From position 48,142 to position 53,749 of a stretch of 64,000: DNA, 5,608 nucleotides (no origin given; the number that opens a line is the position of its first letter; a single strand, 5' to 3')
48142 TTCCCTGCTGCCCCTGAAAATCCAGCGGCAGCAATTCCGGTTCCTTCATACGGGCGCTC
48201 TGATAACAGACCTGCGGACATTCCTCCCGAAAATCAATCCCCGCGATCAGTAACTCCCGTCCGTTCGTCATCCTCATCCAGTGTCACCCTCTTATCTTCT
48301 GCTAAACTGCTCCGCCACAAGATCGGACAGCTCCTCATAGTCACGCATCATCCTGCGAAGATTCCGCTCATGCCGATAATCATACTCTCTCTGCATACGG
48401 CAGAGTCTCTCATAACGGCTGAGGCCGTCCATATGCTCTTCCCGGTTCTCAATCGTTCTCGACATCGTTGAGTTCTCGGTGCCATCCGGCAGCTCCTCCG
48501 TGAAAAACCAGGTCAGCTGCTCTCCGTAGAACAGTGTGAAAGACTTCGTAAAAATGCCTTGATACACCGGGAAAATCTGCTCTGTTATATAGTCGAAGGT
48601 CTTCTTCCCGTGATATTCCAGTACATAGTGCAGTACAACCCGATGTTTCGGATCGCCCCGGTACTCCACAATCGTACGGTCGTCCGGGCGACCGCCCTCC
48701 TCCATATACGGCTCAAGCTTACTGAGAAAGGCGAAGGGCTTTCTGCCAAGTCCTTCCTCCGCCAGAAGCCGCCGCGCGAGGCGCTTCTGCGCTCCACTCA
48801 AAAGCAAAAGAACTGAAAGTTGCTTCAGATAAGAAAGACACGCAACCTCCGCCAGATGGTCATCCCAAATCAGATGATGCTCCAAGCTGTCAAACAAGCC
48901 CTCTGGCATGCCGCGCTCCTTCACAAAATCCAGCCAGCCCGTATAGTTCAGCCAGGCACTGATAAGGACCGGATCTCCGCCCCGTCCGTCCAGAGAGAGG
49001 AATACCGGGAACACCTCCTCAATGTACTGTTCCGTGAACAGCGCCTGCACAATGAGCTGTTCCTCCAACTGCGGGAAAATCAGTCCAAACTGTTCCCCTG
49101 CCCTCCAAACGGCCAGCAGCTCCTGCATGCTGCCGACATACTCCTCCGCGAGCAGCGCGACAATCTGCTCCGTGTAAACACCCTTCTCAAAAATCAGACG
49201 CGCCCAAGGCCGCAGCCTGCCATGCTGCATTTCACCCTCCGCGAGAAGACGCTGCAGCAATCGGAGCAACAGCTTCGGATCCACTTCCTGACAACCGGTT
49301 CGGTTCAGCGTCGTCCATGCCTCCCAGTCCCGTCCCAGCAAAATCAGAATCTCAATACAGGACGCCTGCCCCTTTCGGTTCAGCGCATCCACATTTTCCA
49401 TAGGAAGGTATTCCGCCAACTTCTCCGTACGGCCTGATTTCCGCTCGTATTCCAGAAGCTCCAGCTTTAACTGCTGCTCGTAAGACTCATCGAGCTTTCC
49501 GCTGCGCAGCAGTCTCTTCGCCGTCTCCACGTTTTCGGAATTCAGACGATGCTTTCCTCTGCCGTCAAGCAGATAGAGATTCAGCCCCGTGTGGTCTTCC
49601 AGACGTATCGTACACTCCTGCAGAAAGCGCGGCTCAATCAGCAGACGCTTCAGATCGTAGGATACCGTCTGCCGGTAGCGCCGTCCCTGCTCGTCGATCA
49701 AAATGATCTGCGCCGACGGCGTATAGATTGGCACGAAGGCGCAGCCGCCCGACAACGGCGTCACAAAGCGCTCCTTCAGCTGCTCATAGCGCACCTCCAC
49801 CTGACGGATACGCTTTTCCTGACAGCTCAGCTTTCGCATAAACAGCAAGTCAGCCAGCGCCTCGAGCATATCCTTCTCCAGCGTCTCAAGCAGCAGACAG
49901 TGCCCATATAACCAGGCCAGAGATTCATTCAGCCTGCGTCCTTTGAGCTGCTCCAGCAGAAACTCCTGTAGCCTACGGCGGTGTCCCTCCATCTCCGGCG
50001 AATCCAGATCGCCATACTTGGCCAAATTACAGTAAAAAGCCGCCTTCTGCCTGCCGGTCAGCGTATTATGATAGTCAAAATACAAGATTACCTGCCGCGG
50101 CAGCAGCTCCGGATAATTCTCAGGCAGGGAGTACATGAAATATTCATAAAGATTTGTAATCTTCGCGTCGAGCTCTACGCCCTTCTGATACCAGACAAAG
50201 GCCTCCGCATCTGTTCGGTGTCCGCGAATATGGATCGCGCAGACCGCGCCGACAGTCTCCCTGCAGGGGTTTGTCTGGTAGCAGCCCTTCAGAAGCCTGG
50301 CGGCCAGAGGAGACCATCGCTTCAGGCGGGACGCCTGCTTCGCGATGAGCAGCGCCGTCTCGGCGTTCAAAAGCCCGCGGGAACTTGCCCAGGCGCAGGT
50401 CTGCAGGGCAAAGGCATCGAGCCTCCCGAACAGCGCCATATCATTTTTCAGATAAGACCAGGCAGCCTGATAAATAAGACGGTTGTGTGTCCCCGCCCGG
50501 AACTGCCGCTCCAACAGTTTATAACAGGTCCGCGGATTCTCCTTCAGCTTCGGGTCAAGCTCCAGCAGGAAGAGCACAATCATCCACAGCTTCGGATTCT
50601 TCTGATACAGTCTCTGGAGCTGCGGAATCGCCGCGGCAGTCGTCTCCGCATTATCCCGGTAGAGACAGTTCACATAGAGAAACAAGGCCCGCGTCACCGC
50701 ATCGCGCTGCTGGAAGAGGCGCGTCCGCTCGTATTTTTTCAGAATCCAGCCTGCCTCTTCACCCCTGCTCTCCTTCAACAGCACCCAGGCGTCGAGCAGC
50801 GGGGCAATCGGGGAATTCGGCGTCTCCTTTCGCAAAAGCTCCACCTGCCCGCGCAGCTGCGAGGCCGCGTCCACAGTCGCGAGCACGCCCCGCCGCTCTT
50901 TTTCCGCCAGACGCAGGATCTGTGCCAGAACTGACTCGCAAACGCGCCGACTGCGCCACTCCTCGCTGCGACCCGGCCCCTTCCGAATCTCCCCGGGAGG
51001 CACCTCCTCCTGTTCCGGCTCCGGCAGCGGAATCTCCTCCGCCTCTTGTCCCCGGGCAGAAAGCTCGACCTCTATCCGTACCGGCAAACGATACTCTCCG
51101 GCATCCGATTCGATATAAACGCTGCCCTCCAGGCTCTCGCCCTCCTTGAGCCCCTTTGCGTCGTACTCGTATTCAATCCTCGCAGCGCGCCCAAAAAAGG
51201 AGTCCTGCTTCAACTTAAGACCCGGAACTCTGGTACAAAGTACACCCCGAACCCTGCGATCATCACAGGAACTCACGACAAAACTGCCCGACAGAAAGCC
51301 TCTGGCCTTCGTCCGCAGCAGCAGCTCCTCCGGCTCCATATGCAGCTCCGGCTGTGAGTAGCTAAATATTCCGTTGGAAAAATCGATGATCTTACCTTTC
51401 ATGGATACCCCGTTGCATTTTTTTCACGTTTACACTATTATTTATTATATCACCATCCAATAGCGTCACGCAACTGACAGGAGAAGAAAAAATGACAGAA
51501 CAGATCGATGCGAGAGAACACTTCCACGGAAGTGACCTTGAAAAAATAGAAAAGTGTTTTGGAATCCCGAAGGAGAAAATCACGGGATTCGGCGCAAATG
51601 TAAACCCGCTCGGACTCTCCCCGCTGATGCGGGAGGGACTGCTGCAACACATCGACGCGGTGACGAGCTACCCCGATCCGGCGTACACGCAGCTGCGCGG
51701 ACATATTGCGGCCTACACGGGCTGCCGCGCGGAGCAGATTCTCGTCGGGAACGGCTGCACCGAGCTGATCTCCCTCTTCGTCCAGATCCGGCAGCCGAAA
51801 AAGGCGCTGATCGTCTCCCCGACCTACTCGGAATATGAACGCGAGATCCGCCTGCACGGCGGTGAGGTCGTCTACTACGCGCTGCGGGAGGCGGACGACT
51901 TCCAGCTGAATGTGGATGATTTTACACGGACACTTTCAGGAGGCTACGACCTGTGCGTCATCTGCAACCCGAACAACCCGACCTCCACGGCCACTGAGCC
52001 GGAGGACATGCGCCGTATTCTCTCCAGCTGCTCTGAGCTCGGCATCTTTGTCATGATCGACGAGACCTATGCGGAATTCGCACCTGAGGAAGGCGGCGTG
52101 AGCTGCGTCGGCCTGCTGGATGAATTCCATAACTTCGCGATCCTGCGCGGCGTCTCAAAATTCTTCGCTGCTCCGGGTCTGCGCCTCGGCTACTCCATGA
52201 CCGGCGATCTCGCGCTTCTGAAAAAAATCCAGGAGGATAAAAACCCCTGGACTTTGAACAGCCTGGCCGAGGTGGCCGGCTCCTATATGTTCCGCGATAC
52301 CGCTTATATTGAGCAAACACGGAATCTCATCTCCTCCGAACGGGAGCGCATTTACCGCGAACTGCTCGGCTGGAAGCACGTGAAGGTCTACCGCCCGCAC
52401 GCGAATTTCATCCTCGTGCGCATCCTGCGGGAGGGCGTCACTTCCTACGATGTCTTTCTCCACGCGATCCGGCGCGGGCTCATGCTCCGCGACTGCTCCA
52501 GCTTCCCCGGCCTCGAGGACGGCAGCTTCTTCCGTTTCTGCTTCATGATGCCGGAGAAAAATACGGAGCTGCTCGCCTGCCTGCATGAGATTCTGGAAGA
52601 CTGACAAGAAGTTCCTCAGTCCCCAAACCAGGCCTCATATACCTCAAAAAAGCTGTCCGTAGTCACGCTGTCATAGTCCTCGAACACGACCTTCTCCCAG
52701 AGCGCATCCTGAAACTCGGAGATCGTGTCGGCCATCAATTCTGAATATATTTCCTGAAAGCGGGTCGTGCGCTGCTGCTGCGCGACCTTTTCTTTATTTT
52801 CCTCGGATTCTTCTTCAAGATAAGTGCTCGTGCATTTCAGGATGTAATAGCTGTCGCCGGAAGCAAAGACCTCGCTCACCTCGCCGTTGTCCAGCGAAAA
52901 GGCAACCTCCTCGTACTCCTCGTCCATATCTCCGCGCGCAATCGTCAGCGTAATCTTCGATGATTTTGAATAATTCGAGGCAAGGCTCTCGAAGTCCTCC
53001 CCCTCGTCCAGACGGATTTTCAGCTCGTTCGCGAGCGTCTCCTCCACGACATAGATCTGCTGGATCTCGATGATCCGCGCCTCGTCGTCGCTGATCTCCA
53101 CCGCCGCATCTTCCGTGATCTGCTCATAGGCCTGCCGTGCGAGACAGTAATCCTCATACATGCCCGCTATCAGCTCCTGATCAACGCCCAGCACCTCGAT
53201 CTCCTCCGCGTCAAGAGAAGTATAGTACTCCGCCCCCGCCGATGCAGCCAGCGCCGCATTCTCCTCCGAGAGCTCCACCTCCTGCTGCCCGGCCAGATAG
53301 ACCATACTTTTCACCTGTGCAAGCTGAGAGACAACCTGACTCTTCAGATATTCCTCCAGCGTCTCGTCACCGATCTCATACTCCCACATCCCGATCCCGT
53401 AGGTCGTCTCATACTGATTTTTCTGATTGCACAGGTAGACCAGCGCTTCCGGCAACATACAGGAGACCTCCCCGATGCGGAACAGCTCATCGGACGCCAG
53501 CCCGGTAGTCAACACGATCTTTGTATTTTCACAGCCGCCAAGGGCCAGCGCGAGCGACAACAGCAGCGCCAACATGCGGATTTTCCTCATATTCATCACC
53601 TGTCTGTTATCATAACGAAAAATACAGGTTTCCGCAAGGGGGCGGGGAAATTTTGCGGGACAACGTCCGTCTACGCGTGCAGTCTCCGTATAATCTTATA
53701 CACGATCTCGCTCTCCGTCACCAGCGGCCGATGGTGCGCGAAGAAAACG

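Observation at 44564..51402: A PspA/IM30 gene is embedded in a tight cluster with three proteins I cannot assign to any family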

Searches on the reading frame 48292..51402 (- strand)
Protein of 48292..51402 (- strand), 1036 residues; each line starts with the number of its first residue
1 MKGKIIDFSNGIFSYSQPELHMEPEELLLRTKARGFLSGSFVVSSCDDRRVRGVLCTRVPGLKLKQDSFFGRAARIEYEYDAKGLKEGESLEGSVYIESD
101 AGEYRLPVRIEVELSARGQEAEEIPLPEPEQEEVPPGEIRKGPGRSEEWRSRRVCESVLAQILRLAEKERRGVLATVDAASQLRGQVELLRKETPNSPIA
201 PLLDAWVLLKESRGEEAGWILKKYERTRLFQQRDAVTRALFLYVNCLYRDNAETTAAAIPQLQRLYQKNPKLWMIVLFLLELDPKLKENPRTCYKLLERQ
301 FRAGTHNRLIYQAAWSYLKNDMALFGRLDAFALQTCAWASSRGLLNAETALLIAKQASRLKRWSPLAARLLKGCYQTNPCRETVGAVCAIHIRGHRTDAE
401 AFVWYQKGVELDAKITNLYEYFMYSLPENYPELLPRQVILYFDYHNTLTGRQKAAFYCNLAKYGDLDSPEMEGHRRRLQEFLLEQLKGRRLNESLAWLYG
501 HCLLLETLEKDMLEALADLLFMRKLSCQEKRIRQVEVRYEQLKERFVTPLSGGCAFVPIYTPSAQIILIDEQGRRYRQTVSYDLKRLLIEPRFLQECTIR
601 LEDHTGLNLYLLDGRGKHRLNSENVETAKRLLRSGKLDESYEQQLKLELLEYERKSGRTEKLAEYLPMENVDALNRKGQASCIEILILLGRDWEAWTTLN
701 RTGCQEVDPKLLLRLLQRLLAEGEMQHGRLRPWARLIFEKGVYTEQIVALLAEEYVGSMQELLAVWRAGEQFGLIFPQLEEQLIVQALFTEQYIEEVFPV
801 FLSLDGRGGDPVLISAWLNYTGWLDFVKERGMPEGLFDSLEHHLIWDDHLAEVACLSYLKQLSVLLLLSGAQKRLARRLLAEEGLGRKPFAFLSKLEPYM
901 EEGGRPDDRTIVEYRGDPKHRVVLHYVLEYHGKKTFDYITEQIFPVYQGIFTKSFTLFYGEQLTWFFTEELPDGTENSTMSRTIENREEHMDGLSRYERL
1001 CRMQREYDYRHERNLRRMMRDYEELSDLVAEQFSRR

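Call 3: search_protein_families(library=pfam, proteins=[window:48292-51402:-], max_evalue=1)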
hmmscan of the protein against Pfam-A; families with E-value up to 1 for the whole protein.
window:48292-51402:- (1036 aa): 2 families
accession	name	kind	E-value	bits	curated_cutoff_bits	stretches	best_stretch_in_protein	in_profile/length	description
PF18984.5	DUF5717_N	-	2.6e-159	532.2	25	2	138-725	285-874/875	Family of unknown function (DUF5717)N-terminal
PF18983.5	DUF5717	-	5e-62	210.3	25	1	736-1033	10-306/306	Family of unknown function (DUF5717)C-terminal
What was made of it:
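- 48292..51402 (-): DUF5717 protein, 1036 aa, first gene of the conserved trio. The model shows a β-sandwich (about 20-112), a disordered linker (113-146), a TPR-like solenoid (147-520), a β module (522-586), a second solenoid (591-899), a β-sandwich (909-985) and a C-terminal helical hairpin. Pfam DUF5717_N and DUF5717 (call 3).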

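Call 4: search_protein_families(library=ncbifam, proteins=[window:48292-51402:-], max_evalue=1)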
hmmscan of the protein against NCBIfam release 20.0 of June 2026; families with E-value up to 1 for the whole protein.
window:48292-51402:- (1036 aa): 0 families

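Call 6: search_protein_families(library=padloc, proteins=[window:48292-51402:-], max_evalue=0.1)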
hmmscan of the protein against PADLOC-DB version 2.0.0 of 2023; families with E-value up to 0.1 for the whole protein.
window:48292-51402:- (1036 aa): 0 families

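Call 14: find_homologous_proteins(query=window:48292-51402:-, max_evalue=0.001)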
Query window:48292-51402:- (1036 aa): 75 proteins with E <= 0.001 among 8000 candidates.
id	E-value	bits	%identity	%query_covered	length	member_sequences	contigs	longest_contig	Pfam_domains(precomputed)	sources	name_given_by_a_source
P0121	0.0e+0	2362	100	100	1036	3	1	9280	PF18984.6,PF18983.6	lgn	-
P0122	0.0e+0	2110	89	100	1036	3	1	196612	PF18984.6,PF18983.6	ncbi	-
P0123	0.0e+0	2074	87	100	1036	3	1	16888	PF18984.6,PF18983.6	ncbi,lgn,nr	ncbi:MAG: DUF5717 family protein [Lachnospiraceae bacterium]|nr:DUF5717 family protein [Lachnospirac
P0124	0.0e+0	1476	64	100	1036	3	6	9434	PF18984.6,PF18983.6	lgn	-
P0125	0.0e+0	1475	64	100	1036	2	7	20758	PF18984.6,PF18983.6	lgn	-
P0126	0.0e+0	1457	62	100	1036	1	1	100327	PF18984.6,PF18983.6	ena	-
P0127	0.0e+0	1457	63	100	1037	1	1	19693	PF18984.6,PF18983.6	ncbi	-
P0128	0.0e+0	1457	63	98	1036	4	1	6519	PF18984.6,PF18983.6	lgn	-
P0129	0.0e+0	1446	62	100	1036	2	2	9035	PF18984.6,PF18983.6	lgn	-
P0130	0.0e+0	1445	62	100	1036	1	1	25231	PF18984.6,PF18983.6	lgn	-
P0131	0.0e+0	1443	62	98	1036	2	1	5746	PF18984.6,PF18983.6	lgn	-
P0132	0.0e+0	1442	62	100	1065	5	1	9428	PF18984.6,PF18983.6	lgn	-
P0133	0.0e+0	1439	61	100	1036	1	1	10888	PF18984.6,PF18983.6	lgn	-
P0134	0.0e+0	1438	61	100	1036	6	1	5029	PF18984.6,PF18983.6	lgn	-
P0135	0.0e+0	1438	61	98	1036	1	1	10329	PF18984.6,PF18983.6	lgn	-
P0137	0.0e+0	1428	62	100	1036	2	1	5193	PF18984.6,PF18983.6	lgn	-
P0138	0.0e+0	1427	61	100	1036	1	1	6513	PF18984.6,PF18983.6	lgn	-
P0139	0.0e+0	1424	61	98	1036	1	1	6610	PF18984.6,PF18983.6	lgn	-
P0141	0.0e+0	1407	60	100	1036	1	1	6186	PF18984.6,PF18983.6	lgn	-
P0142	0.0e+0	1406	61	100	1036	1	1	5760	PF18984.6,PF18983.6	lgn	-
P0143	0.0e+0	1404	61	100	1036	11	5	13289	PF18984.6,PF18983.6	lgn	-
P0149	0.0e+0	1378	59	100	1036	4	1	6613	PF18984.6,PF18983.6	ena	-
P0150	0.0e+0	1369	60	100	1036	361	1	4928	PF18984.6,PF18983.6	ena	-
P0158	0.0e+0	1323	58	100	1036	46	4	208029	PF18984.6,PF18983.6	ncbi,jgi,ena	-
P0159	0.0e+0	1323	59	100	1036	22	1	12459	PF18984.6,PF18983.6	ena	-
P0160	0.0e+0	1318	59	100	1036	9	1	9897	PF18984.6,PF18983.6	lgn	-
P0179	0.0e+0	1212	54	100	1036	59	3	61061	PF18984.6,PF18983.6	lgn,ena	-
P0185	0.0e+0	1180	54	100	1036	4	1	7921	PF18984.6,PF18983.6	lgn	-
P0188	0.0e+0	1155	53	100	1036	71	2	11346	PF18984.6,PF18983.6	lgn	-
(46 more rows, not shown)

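Call 19: search_solved_structures(query=A2, max_evalue=10, show_alignments=1)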
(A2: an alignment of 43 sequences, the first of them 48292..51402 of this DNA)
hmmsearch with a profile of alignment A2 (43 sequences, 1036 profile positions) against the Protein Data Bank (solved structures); distinct sequences matched with E-value up to 10: 0.
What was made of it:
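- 48292..51402 (-): The profile has no match among PDB sequences (call 19).
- Tried and rejected: No match (call 19).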

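Call 37: predict_structure(alignment_id=A2)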
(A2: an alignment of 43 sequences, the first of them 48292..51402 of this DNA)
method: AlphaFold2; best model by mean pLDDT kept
length: 1036 residues; sequences in the alignment: 43
mean_pLDDT: 86.4   pTM: 0.57
mean pLDDT of the five models: 86.4, 86.1, 84.3, 84.0, 83.1
residues with pLDDT >= 90: 399; 70-90: 584; 50-70: 37; < 50: 16
segments of 3 or more residues with pLDDT < 50: 131-144
pLDDT, mean of each block of 10 residues (from residue 1): 92 89 93 87 91 91 92 94 85 93 94 66 66 39 61 85 90 86 91 84 91 88 80 82 89 85 88 89 86 90 88 91 86 93 90 88 89 92 92 89 91 87 86 88 82 88 81 84 90 88 86 90 89 90 89 88 89 84 88 89 89 84 87 86 86 81 72 84 88 89 89 92 81 92 92 90 94 92 95 93 90 94 92 88 89 91 88 88 75 80 63 90 92 80 90 88 93 90 82 76 85 86 80 75
secondary structure, 60 per line:
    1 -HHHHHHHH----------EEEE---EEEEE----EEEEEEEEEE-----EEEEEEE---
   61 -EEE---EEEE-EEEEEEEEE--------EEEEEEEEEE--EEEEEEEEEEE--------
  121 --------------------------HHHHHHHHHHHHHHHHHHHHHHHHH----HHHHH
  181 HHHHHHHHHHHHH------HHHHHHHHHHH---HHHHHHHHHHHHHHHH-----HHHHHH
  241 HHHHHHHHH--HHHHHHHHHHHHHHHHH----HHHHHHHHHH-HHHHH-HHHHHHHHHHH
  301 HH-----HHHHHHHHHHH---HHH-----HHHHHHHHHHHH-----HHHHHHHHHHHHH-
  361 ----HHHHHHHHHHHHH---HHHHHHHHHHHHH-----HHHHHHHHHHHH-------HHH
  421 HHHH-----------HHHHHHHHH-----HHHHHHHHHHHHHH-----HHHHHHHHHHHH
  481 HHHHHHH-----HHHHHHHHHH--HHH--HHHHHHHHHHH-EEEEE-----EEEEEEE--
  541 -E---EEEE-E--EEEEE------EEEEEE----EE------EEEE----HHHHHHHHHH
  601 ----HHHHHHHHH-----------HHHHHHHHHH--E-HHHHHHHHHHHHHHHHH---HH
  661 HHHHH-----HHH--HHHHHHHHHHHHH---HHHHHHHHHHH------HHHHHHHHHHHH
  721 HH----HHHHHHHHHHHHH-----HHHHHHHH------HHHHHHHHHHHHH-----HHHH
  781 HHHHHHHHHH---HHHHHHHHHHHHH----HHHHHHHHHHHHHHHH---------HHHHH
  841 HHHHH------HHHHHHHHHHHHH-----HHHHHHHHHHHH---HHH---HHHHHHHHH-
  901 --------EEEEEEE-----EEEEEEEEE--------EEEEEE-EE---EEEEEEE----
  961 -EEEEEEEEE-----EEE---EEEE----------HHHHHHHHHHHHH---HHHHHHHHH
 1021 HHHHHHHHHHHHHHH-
elements in order (helices of 4 or more, strands of 3 or more residues): H2-9 E20-23 E27-31 E36-45 E51-57 E62-64 E68-71 E73-81 E90-99 E102-112 H147-171 H176-193 H200-210 H214-229 H235-249 H252-268 H273-282 H284-288 H290-302 H308-318 H330-341 H347-359 H365-377 H381-393 H399-410 H418-424 H436-444 H450-463 H469-487 H493-502 H510-520 E522-526 E532-538 E546-549 E554-558 E565-570 E583-586 H591-600 H605-613 H625-634 H639-655 H659-665 H676-688 H692-702 H709-722 H727-739 H745-752 H759-771 H777-790 H794-806 H811-826 H836-845 H852-864 H870-881 H891-899 E909-915 E921-929 E938-943 E950-956 E962-970 E976-978 E982-985 H996-1008 H1012-1035
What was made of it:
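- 48292..51402 (-): AlphaFold2 model with pLDDT 86 and pTM 0.57 (call 37).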

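Call 40: fold_search(model_id=the predicted structure, library=pdb)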
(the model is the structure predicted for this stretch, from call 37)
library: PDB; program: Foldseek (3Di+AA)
matches with E <= 10: 1519; with E <= 0.001: 63
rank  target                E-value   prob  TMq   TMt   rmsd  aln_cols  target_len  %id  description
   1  8fgw_D                1.3e-06  1.00  0.13  0.10  39.9       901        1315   15  Human IFT-A complex structures provide molecular insights into ciliary transport (released 2023-02-22)
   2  9hvq_Q                2.1e-06  1.00  0.12  0.14  25.5       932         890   11  Structure of the transcribing Pol II-DSIF-PAF-SPT6-RECQL5 complex (released 2025-07-16)
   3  4buj_F                5.9e-06  1.00  0.12  0.10  29.7       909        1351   10  Crystal structure of the S. cerevisiae Ski2-3-8 complex (released 2013-08-28)
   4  5nnp_E                8.2e-06  1.00  0.11  0.16  45.5       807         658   12  Structure of Naa15/Naa10 bound to HypK-THB (released 2017-06-14)
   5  5nnp_A                1.1e-05  1.00  0.11  0.15  45.5       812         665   12  Structure of Naa15/Naa10 bound to HypK-THB (released 2017-06-14)
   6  9rtt_Q                1.2e-05  1.00  0.14  0.16  25.9       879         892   11  Activated Elongation Complex with IWS1 and ELOF1 (released 2025-09-03)
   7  8h6j_4G               1.6e-05  1.00  0.11  0.14  34.4       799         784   10  Cryo-EM structure of human exon-defined spliceosome in the mature pre-B state. (released 2024-05-01)
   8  8c6j_S                1.7e-05  1.00  0.17  0.21  18.8       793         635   12  Human spliceosomal PM5 C* complex (released 2023-07-12)
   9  8h6e_4G               2.0e-05  1.00  0.11  0.14  33.1       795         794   10  Cryo-EM structure of human exon-defined spliceosome in the late pre-B state. (released 2024-05-01)
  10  8qca_B                2.3e-05  1.00  0.11  0.14  36.8       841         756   10  CryoEM structure of a S. Cerevisiae Ski2387 complex in the closed state bound to RNA (released 2023-11-15)
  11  8r0a_N                3.0e-05  1.00  0.12  0.15  33.5       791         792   10  Cryo-EM structure of the cross-exon pre-B+5'ss complex (released 2024-05-22)
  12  7dkh_I                3.0e-05  1.00  0.12  0.14  26.9       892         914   11  Crystal structure of the Ctr9/Paf1/Cdc73/Rtf1 quaternary complex (released 2021-11-24)
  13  7dkh_A                3.7e-05  1.00  0.12  0.13  27.0       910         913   12  Crystal structure of the Ctr9/Paf1/Cdc73/Rtf1 quaternary complex (released 2021-11-24)
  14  9g8r_B                3.8e-05  1.00  0.13  0.13  31.2       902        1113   10  human SKI7-SKI238 complex in the open state (released 2024-10-16)
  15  8bbg_D                4.0e-05  1.00  0.13  0.11  40.0       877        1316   14  Structure of the IFT-A complex; anterograde IFT-A train model (released 2022-12-21)
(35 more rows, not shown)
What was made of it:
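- Closest known: TPR/HAT solenoid scaffolds. Same: DUF5717's two long helical-repeat arrays resemble these platforms for assembling multi-protein complexes (call 40).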

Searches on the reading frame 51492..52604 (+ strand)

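Call 59: search_protein_families(library=ncbifam, proteins=[window:51492-52604:+], max_evalue=0.001)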
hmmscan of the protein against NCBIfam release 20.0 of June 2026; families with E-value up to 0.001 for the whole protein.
window:51492-52604:+ (370 aa): 63 families (the best 25 are shown)
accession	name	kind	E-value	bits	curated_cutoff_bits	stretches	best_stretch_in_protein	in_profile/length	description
TIGR01140.1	L_thr_O3P_dcar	equivalog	4.2e-80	269.4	290.55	1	12-364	1-330/331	threonine-phosphate decarboxylase CobD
TIGR01141.1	hisC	equivalog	5.7e-60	203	276.55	1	33-367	25-349/349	histidinol-phosphate transaminase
NF003496.0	PRK05166.1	equivalog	5.3e-43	147.2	540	1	17-368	27-370/373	histidinol-phosphate transaminase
NF005915.1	PRK07908.1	equivalog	3.4e-39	135.1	360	1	29-364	13-331/332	Rv2231c family histidinol phosphate aminotransferase CobC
NF002878.0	PRK03321.1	subfamily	2.4e-36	125.2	374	1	36-313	30-304/352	histidinol-phosphate transaminase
NF002877.0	PRK03317.1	equivalog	1e-35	123.2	409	1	34-368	37-367/374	histidinol-phosphate transaminase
NF053748.1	bifunc_CobBC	exception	2.6e-33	115.4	950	1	33-363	485-795/797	bifunctional hydrogenobyrinic acid a,c-diamide synthase/histidinol phosphate aminotransferase CobBC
NF041364.1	GntC_guanitoxin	equivalog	2.6e-31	108.8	415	1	66-357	40-345/356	guanitoxin biosynthesis PLP-dependent (S)-gamma-hydroxy-L-arginine cyclodehydratase GntC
NF006225.0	PRK08354.1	equivalog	2.1e-28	99.6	288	1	24-368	10-316/318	putative aminotransferase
NF002726.0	PRK02610.1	equivalog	1.1e-27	97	391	1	56-330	59-339/374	histidinol-phosphate transaminase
NF006014.0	PRK08153.1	equivalog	2.5e-26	92.4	510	1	33-334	38-333/370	pyridoxal phosphate-dependent aminotransferase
NF005021.0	PRK06425.1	equivalog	4e-26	91.9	353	1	53-369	30-332/335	histidinol-phosphate aminotransferase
NF006580.0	PRK09105.1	subfamily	4e-24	85.2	444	1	32-317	50-327/375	pyridoxal phosphate-dependent aminotransferase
NF005744.0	PRK07568.1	subfamily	3.3e-21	75.5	389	1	78-309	86-323/398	pyridoxal phosphate-dependent aminotransferase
NF051461.1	pyoverd_PtaA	equivalog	9.1e-21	74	500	1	36-288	42-288/359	pyoverdine biosynthesis transaminase PtaA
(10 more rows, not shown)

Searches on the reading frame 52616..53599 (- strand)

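Call 59: search_protein_families(library=ncbifam, proteins=[window:52616-53599:-], max_evalue=0.001)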
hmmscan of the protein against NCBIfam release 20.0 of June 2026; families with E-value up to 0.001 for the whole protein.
window:52616-53599:- (327 aa): 5 families
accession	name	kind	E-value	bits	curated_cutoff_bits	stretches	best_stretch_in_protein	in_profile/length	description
NF002824.0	PRK02998.1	subfamily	1.8e-11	43.9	360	1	73-289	38-253/283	peptidylprolyl isomerase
NF002827.0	PRK03002.1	equivalog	6.3e-09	35.3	343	1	168-275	128-241/285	peptidylprolyl isomerase PrsA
NF002846.0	PRK03095.1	equivalog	1.5e-08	34.5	361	1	157-290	115-255/287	peptidylprolyl isomerase PrsA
NF000809.0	PRK00059.1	equivalog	1.8e-07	30.9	303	1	173-300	193-326/336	peptidylprolyl isomerase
NF003356.0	PRK04405.1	subfamily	0.00016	20.9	339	1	160-275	128-252/299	peptidylprolyl isomerase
